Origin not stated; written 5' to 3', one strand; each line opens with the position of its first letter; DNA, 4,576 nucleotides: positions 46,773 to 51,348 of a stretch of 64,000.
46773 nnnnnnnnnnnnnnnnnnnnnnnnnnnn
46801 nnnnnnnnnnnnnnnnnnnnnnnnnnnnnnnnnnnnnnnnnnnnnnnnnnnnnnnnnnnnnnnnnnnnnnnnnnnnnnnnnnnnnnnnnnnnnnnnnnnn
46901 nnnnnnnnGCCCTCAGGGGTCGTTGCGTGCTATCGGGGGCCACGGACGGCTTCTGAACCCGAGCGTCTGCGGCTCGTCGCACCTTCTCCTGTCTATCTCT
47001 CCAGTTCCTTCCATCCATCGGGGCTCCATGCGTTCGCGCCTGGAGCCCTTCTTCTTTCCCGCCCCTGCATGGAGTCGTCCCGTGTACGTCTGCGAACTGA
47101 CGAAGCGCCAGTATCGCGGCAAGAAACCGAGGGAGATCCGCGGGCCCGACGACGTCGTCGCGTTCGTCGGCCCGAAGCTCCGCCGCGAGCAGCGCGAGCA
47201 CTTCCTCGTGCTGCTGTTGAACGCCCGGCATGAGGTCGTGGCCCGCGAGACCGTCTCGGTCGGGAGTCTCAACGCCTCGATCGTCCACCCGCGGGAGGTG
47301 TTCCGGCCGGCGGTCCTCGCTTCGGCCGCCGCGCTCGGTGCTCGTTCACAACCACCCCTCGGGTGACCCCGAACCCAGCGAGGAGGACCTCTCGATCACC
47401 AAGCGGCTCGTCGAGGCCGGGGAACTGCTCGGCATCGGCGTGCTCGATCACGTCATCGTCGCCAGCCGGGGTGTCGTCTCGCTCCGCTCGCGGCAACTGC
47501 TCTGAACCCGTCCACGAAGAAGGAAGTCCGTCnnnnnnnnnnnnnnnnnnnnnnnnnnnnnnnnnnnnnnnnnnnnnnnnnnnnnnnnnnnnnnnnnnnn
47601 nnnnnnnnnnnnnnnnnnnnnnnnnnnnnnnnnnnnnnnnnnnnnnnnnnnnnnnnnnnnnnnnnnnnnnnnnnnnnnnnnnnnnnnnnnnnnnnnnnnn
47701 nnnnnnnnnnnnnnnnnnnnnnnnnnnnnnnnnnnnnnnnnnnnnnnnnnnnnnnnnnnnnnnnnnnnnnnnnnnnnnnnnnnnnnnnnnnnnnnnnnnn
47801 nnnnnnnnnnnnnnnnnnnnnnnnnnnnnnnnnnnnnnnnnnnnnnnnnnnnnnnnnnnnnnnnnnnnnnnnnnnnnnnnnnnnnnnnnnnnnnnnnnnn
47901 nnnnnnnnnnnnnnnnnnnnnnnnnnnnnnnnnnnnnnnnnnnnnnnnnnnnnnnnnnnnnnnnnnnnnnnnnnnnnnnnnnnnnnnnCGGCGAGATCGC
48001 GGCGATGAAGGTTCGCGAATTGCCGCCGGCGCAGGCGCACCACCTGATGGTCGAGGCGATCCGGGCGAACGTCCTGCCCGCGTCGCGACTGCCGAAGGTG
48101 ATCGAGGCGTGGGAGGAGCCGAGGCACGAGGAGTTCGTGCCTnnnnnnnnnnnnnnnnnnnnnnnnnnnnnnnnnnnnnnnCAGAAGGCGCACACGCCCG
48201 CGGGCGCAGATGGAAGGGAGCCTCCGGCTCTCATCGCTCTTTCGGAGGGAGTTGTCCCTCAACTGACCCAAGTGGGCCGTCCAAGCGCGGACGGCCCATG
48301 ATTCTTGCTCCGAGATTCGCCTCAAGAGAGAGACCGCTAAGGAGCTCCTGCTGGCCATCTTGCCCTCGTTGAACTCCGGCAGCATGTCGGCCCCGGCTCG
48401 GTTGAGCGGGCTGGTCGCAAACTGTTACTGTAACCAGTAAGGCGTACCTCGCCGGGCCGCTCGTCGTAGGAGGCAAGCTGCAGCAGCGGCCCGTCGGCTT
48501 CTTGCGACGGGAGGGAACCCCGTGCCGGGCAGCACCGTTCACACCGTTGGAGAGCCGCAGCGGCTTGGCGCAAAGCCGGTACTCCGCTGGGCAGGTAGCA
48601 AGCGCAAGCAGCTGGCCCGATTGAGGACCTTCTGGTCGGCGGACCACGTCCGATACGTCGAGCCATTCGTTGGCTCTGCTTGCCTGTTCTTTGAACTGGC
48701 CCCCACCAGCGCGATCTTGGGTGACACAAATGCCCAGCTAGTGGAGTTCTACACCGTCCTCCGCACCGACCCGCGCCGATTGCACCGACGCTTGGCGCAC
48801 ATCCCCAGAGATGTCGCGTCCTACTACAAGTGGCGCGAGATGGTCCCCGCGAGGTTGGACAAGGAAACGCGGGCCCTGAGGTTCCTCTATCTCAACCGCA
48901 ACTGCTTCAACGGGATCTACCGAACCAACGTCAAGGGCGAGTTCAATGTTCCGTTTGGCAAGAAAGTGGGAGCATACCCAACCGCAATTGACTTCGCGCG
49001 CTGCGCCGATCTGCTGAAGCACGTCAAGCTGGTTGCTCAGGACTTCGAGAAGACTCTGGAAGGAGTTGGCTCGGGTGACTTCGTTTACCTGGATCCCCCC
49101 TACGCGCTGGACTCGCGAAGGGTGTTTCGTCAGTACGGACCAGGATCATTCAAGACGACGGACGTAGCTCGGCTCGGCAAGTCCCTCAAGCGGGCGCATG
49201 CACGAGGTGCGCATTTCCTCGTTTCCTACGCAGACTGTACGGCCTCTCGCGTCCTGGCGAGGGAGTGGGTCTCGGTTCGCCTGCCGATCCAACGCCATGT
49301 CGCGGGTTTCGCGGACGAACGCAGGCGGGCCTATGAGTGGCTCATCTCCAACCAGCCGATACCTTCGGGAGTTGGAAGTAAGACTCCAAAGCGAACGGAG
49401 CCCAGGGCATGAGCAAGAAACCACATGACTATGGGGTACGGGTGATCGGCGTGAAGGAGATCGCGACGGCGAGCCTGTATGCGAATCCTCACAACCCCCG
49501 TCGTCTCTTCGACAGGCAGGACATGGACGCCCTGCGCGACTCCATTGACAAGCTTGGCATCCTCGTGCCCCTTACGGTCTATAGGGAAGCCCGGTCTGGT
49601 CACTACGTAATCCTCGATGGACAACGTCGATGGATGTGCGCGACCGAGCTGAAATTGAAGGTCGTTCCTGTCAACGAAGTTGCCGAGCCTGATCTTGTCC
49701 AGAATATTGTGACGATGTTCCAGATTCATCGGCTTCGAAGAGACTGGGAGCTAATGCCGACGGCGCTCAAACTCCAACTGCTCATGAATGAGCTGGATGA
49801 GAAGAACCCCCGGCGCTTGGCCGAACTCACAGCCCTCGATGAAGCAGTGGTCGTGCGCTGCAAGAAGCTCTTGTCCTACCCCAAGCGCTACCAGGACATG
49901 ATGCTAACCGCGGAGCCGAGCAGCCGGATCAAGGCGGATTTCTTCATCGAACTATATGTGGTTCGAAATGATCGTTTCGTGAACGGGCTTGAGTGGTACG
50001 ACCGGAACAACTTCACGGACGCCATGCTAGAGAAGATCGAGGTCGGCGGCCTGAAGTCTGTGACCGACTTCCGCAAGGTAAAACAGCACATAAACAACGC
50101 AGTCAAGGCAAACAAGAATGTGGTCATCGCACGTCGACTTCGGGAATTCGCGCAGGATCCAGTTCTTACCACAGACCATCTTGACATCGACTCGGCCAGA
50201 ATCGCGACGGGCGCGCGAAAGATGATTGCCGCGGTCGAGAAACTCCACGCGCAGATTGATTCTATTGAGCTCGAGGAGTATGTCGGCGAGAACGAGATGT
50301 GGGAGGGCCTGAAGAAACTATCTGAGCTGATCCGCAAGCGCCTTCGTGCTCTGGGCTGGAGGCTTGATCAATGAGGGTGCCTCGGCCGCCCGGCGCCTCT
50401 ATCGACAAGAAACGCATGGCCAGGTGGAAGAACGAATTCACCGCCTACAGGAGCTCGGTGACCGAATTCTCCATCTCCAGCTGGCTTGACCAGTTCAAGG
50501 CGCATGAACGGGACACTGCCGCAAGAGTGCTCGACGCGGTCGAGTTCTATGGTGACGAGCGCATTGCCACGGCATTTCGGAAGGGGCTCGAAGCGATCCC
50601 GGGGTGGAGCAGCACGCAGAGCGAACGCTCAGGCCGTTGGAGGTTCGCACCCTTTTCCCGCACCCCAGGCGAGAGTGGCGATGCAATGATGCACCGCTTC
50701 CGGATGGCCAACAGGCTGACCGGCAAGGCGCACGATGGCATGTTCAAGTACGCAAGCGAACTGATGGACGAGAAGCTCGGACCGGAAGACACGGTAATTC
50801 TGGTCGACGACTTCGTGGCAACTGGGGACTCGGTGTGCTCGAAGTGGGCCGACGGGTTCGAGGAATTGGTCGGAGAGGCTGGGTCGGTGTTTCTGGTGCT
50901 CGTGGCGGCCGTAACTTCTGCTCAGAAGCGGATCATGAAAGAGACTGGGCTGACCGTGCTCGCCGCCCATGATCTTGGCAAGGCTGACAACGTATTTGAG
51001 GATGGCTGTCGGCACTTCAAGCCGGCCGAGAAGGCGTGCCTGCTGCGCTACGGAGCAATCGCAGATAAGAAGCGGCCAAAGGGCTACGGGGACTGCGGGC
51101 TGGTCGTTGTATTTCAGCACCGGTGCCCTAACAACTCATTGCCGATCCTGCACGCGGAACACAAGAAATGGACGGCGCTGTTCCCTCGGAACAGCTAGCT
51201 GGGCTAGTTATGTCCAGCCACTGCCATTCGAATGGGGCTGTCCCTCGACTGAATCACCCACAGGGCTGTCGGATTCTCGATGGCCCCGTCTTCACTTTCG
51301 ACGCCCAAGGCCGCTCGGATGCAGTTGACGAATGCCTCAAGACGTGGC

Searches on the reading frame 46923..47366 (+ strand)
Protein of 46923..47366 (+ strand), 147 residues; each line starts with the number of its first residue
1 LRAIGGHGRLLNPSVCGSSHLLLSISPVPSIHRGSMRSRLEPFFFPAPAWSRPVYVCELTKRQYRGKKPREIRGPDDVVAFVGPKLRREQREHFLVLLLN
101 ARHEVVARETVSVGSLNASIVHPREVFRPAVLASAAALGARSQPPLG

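Call 32: search_protein_families(library=pfam, proteins=[window:46923-47366:+], max_evalue=0.01)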
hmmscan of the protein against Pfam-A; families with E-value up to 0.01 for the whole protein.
window:46923-47366:+ (147 aa): 1 family
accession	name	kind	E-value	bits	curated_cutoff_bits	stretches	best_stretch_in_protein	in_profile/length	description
PF04002.20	RadC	-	9.7e-16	58.2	22.1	1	73-138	2-67/121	RadC-like JAB domain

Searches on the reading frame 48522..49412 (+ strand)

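Call 32: search_protein_families(library=pfam, proteins=[window:48522-49412:+], max_evalue=0.01)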
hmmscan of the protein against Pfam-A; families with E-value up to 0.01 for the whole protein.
window:48522-49412:+ (296 aa): 1 family
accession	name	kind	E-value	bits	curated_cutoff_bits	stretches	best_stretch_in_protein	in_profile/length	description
PF02086.21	MethyltransfD12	-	1.4e-36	127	22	1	23-244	1-237/253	D12 class N6 adenine-specific DNA methyltransferase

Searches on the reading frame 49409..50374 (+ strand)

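Call 32: search_protein_families(library=pfam, proteins=[window:49409-50374:+], max_evalue=0.01)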
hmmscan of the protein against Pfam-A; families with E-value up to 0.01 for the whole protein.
window:49409-50374:+ (321 aa): 2 families
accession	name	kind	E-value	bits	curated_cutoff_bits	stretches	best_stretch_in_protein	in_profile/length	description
PF02195.25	ParB_N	-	2.9e-13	50.1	26.3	1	15-88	3-75/95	ParB N-terminal domain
PF18314.6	FAS_I_H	-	0.0063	16.7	23.3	0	105-181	104-179/203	Fatty acid synthase type I helical domain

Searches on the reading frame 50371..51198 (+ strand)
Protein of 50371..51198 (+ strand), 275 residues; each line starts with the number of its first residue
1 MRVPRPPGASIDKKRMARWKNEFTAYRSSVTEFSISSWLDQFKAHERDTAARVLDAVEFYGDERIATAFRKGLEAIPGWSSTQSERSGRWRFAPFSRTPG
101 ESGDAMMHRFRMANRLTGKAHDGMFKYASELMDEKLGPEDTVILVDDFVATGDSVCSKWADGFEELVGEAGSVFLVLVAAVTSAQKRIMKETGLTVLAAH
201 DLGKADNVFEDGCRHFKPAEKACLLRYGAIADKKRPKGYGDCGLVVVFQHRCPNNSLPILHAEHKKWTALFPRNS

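Call 32: search_protein_families(library=pfam, proteins=[window:50371-51198:+], max_evalue=0.01)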
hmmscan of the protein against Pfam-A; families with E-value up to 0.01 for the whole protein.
window:50371-51198:+ (275 aa): 1 family
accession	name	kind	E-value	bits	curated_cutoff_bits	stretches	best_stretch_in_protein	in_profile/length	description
PF24390.1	PRTase-CE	-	6.3e-42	144.6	27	1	36-273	2-253/253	PRTase-CE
